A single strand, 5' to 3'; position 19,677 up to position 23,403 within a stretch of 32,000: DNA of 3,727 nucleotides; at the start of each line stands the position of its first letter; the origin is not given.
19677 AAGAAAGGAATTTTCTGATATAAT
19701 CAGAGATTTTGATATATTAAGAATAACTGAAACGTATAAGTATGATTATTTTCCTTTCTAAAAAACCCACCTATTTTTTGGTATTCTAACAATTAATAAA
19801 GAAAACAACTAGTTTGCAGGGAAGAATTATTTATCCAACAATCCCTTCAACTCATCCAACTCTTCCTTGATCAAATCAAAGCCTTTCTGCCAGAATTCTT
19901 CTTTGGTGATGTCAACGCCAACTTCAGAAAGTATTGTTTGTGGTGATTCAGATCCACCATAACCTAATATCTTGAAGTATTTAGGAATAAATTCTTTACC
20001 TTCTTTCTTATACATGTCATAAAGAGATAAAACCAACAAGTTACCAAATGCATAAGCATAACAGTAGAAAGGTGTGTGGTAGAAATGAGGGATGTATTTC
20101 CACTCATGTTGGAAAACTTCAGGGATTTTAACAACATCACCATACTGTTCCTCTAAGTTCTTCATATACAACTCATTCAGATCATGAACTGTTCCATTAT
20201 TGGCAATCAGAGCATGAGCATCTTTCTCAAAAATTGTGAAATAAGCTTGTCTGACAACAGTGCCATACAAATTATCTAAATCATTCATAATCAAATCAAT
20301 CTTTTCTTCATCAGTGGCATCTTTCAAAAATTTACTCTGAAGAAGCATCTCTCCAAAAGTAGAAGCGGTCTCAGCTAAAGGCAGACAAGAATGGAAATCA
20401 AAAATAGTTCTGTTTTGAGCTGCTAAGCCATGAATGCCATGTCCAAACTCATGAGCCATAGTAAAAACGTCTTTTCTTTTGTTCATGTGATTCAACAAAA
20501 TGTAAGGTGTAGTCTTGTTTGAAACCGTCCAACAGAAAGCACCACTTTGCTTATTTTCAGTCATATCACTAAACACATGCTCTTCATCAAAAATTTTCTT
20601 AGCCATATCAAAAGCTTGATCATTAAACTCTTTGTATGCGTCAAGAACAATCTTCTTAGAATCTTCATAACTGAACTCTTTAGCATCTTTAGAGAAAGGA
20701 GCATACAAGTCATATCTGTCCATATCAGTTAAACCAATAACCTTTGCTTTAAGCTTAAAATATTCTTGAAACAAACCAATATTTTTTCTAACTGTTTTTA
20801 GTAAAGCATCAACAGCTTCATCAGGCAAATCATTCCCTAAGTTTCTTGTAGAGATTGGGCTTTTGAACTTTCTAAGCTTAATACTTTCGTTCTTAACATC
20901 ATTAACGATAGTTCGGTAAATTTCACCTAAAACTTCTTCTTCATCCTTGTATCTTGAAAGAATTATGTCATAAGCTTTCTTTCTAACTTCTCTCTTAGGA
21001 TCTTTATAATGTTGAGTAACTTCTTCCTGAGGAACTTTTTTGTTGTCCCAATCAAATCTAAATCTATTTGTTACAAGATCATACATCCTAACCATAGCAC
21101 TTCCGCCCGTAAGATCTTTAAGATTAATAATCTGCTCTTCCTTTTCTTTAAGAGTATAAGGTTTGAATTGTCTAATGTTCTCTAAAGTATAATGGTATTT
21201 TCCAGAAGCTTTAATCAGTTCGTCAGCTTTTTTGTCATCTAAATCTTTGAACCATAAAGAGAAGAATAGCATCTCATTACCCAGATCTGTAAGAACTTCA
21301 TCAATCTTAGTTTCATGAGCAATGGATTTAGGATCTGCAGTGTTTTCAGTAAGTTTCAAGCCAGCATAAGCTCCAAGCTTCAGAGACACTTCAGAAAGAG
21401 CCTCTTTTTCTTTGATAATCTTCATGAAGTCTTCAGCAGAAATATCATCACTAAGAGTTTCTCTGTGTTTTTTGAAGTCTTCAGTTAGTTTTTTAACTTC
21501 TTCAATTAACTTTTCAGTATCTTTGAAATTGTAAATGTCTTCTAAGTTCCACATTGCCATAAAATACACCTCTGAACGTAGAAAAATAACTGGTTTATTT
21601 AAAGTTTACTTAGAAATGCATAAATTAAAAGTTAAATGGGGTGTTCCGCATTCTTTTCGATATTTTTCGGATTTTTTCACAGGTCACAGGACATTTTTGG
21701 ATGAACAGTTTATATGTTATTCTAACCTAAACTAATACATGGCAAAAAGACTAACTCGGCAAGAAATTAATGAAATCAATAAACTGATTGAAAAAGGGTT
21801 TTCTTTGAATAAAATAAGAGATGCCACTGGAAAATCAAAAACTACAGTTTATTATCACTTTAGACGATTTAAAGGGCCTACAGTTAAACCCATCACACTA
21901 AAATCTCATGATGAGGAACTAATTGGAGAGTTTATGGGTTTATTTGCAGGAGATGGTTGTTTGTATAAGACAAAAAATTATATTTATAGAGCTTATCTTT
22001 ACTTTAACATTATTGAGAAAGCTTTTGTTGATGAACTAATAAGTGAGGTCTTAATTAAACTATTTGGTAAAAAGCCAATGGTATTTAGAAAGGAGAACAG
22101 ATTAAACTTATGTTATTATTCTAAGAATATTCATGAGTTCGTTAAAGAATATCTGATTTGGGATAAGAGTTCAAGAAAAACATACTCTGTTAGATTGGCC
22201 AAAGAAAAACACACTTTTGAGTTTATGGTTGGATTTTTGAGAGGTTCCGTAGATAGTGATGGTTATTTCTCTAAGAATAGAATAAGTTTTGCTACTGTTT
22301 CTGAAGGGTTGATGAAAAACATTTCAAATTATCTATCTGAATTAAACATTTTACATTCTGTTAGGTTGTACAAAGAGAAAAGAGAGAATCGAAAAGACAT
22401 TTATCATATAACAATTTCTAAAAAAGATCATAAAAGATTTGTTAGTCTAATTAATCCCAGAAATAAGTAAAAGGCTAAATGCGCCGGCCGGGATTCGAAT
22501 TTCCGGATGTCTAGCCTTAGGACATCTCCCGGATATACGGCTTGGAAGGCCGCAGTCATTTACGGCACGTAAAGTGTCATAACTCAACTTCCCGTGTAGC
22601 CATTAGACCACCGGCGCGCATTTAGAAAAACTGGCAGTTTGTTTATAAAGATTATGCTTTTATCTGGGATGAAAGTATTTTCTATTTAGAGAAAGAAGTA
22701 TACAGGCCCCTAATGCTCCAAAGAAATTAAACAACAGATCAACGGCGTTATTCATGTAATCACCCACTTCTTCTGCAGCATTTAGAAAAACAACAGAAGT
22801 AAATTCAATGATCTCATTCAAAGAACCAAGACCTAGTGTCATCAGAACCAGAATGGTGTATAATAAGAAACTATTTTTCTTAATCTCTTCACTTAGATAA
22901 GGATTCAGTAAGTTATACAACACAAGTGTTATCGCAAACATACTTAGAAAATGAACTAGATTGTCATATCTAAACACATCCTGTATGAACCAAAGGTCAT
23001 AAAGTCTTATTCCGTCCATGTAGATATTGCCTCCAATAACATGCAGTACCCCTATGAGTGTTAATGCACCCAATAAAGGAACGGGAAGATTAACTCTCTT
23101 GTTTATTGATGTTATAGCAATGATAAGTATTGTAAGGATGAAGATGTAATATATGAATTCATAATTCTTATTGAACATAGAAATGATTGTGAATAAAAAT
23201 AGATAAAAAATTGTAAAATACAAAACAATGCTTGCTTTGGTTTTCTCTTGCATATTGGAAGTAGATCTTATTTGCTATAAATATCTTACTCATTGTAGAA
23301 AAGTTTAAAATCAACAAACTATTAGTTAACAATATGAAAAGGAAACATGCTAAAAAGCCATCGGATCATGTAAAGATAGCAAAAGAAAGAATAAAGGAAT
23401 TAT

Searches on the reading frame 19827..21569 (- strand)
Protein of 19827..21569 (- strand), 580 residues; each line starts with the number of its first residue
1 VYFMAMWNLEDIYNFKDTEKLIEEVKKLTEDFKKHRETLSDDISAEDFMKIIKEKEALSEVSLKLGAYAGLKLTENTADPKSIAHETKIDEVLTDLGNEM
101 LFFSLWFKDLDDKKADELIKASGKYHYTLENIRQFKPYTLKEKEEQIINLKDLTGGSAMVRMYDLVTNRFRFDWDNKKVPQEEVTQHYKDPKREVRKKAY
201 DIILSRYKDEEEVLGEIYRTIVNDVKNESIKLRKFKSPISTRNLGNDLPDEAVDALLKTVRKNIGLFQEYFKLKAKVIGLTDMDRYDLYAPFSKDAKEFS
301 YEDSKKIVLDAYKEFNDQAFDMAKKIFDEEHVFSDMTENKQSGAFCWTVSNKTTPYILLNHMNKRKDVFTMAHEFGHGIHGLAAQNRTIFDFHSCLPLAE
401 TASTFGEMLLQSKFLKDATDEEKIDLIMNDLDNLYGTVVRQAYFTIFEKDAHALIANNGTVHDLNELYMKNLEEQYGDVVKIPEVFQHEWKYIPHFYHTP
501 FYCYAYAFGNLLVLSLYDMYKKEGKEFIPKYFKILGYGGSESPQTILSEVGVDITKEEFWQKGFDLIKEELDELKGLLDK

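Call 67: search_protein_families(library=pfam, proteins=[window:19827-21569:-], max_evalue=0.001)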
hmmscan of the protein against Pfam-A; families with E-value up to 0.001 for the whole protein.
window:19827-21569:- (580 aa): 4 families
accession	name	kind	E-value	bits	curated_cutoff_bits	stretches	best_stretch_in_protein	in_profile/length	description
PF01432.26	Peptidase_M3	-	4.3e-45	155.3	27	1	189-565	4-456/457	Peptidase family M3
PF08439.15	Peptidase_M3_N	-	5.8e-11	42.9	25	1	108-172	3-70/70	Oligopeptidase F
PF02982.20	Scytalone_dh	-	0.00036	20.8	27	1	5-86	13-95/160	Scytalone dehydratase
PF06114.19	Peptidase_M78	-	0.00048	20.4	22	0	340-405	16-81/123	IrrE N-terminal-like domain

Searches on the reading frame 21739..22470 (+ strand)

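Call 67: search_protein_families(library=pfam, proteins=[window:21739-22470:+], max_evalue=0.001)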
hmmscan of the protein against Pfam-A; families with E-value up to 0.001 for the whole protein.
window:21739-22470:+ (243 aa): 3 families
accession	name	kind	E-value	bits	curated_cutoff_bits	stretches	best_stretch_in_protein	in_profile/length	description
PF14528.11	LAGLIDADG_3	-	5.2e-16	59.1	22.5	1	161-238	1-81/82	LAGLIDADG-like domain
PF13936.12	HTH_38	-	9.6e-06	25.7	27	1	3-43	3-43/44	Helix-turn-helix domain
PF05204.19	Hom_end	-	3.2e-05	24.5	21.1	1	166-235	17-93/110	Homing endonuclease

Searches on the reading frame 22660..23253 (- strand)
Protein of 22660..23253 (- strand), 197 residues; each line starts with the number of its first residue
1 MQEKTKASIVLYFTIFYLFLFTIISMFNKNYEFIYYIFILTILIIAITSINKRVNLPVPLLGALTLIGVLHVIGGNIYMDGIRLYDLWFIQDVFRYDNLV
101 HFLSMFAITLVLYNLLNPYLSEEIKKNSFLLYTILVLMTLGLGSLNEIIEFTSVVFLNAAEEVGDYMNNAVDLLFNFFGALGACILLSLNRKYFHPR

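Call 97: search_protein_families(library=pfam, proteins=[window:22660-23253:-], max_evalue=0.001)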
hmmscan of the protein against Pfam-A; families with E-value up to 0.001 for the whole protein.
window:22660-23253:- (197 aa): 1 family
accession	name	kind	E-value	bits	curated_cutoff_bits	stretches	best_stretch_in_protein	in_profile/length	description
PF09997.14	DUF2238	-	3.7e-08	33.8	26.4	1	42-160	2-118/140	Predicted membrane protein (DUF2238)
